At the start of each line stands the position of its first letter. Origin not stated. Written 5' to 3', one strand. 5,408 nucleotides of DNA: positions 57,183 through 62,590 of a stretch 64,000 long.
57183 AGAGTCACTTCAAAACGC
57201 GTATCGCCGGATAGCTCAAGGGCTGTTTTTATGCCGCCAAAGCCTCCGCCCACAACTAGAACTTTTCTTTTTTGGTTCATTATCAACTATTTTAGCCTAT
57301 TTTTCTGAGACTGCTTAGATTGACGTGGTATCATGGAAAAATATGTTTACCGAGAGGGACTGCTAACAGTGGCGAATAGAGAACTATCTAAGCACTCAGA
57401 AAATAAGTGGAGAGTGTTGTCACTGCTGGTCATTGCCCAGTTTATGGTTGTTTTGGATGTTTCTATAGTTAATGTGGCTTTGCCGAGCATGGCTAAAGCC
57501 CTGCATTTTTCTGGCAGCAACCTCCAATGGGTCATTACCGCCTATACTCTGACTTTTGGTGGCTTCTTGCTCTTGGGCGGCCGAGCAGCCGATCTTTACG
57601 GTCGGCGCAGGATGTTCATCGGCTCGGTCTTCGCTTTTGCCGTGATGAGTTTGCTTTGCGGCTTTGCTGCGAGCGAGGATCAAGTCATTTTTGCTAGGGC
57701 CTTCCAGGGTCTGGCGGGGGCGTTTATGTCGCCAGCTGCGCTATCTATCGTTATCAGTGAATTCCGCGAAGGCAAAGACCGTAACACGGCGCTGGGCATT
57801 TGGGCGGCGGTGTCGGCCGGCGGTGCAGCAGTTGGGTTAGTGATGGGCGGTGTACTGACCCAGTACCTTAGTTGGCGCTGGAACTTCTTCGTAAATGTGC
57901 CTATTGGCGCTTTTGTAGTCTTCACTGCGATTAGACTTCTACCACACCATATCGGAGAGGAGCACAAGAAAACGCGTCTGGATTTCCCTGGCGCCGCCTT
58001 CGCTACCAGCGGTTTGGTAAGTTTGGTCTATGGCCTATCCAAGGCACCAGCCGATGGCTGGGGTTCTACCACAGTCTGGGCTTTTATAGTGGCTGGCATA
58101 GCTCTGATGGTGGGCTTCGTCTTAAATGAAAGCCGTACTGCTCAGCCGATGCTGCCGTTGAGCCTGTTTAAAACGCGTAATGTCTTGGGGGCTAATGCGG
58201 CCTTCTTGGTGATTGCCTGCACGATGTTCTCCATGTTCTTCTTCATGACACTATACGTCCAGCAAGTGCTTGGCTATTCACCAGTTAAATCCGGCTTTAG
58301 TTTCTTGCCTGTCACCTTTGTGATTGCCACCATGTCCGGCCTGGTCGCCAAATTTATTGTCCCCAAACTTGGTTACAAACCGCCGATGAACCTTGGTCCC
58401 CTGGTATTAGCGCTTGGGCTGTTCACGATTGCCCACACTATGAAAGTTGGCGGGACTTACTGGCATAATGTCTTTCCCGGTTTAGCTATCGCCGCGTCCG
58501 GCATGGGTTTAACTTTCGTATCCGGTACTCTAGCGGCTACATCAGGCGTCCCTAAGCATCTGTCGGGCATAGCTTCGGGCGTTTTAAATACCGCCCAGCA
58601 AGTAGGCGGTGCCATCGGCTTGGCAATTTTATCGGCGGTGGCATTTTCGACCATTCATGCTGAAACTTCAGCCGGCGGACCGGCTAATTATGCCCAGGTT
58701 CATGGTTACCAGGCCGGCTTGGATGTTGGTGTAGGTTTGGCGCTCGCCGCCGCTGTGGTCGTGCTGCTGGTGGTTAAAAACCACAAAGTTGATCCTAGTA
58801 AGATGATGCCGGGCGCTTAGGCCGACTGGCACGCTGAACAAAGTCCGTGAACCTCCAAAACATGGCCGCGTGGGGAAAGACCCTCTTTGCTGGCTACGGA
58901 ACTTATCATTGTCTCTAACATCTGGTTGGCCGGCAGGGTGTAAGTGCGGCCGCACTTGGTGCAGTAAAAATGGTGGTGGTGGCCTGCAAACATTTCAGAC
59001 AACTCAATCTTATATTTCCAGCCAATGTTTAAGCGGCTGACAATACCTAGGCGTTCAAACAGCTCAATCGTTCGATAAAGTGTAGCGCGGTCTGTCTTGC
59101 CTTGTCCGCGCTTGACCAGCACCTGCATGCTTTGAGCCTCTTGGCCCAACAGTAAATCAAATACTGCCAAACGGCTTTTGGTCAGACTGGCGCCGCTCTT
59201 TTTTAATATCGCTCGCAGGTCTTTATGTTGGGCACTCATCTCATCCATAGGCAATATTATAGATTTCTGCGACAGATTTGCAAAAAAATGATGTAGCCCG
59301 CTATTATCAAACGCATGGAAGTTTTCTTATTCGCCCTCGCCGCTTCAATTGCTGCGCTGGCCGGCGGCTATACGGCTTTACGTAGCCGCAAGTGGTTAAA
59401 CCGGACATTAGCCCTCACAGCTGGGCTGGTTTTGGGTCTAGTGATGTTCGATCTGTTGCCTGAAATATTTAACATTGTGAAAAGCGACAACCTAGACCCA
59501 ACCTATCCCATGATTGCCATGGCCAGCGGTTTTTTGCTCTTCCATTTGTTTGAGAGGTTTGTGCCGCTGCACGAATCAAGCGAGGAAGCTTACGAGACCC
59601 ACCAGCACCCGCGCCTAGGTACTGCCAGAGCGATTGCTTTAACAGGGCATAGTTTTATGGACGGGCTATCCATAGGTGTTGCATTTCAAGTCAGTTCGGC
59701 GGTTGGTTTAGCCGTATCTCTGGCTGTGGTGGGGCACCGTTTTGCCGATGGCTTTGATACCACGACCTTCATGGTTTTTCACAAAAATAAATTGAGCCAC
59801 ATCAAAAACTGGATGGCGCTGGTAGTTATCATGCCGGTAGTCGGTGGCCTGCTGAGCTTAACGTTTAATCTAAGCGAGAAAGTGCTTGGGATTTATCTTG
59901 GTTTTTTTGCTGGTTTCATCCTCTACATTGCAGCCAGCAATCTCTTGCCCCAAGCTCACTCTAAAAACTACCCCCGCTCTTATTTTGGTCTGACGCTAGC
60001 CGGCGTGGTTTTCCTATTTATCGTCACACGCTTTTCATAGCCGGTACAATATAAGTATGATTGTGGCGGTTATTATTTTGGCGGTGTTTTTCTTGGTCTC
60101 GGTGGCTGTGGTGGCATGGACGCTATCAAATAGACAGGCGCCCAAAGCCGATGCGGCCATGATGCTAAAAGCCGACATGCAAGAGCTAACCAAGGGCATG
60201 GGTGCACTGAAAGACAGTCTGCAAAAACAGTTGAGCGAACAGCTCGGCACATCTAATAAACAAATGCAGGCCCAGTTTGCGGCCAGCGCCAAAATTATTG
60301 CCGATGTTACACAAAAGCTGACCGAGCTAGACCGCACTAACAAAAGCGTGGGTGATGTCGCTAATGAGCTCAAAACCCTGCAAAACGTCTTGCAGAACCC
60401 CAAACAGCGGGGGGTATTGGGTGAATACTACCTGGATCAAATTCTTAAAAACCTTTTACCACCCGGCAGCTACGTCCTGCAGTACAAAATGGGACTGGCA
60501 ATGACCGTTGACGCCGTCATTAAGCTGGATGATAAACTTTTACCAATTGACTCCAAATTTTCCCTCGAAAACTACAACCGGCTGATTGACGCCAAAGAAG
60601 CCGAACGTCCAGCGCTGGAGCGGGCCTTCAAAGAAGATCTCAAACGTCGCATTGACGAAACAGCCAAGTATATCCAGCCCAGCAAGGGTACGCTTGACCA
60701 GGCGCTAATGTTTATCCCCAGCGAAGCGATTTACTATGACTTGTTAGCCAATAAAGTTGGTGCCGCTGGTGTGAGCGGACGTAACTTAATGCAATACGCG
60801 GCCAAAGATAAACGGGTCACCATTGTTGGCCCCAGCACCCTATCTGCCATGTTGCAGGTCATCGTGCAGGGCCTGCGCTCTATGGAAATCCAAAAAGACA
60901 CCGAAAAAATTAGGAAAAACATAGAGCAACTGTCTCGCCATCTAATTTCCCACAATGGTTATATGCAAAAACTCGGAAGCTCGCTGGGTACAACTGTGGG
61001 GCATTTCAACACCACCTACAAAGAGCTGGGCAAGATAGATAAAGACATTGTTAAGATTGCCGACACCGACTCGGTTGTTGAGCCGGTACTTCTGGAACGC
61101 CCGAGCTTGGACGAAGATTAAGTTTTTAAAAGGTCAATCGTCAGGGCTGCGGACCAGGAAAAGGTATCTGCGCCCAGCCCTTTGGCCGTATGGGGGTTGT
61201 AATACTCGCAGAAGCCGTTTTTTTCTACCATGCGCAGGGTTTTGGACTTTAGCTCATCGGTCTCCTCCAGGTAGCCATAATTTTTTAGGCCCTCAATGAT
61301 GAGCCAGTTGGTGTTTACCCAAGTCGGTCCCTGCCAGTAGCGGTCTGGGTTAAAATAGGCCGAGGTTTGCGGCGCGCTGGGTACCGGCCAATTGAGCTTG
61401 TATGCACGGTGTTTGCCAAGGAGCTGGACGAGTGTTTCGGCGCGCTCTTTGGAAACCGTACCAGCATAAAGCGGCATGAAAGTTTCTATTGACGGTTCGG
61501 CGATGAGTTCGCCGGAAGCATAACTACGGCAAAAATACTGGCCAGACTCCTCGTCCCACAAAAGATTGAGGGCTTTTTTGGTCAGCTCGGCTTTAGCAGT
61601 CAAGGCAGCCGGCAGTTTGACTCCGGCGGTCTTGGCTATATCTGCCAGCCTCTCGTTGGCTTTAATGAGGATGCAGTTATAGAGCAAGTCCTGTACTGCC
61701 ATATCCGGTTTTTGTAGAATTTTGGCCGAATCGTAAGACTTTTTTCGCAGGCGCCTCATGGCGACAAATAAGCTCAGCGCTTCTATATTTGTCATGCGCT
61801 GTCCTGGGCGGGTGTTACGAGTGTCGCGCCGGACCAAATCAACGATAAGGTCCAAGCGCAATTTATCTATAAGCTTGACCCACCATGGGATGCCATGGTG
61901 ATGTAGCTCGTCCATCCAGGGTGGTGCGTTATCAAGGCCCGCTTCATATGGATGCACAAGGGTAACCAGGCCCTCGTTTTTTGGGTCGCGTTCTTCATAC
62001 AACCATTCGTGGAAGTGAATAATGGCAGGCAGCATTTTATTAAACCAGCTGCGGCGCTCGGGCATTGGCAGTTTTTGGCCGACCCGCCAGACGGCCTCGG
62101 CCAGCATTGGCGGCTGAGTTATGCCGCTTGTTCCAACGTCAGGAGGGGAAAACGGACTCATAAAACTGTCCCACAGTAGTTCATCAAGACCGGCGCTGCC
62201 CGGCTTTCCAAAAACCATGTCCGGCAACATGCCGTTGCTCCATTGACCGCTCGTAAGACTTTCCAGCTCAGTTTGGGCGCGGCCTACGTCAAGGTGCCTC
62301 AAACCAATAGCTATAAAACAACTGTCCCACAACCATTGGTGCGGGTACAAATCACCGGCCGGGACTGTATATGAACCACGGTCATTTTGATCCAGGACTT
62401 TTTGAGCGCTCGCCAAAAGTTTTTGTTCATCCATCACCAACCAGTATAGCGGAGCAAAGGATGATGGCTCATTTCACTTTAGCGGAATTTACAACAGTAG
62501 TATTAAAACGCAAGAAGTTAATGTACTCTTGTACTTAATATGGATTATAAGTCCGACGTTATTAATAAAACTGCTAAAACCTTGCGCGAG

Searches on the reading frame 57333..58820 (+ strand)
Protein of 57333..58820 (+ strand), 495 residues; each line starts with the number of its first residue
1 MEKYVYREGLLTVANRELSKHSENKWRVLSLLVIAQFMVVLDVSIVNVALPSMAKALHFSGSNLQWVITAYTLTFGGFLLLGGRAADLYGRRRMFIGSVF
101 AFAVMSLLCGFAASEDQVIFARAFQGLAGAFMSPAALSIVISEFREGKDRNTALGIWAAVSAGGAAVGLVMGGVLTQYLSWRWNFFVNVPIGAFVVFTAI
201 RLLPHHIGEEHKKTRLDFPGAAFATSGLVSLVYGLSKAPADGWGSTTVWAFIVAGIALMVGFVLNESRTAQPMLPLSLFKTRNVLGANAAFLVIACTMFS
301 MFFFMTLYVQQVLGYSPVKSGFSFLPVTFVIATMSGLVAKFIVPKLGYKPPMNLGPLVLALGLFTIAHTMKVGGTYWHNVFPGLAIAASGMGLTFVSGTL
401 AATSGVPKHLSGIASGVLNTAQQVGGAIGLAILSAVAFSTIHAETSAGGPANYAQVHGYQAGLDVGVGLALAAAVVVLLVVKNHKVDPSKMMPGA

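Call 72: search_protein_families(library=pfam, proteins=[window:57333-58820:+], max_evalue=0.001)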
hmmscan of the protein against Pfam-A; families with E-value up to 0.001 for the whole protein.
window:57333-58820:+ (495 aa): 1 family
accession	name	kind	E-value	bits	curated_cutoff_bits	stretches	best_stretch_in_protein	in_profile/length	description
PF07690.21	MFS_1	-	2.3e-54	185.1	33.4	1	32-429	1-346/347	Major Facilitator Superfamily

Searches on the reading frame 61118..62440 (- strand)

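Call 72: search_protein_families(library=pfam, proteins=[window:61118-62440:-], max_evalue=0.001)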
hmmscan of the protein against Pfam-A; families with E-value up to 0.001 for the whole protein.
window:61118-62440:- (440 aa): 3 families
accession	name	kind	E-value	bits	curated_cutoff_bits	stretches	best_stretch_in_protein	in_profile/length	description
PF22422.2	MGH1-like_GH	-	4.9e-93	313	27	1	32-430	1-356/356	Mannosylglycerate hydrolase MGH1-like glycoside hydrolase domain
PF01204.24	Trehalase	-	1.3e-16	61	21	1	108-407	179-464/512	Trehalase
PF03200.22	Glyco_hydro_63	-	1e-06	28.3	22.4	1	333-431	365-484/492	Glycosyl hydrolase family 63 C-terminal domain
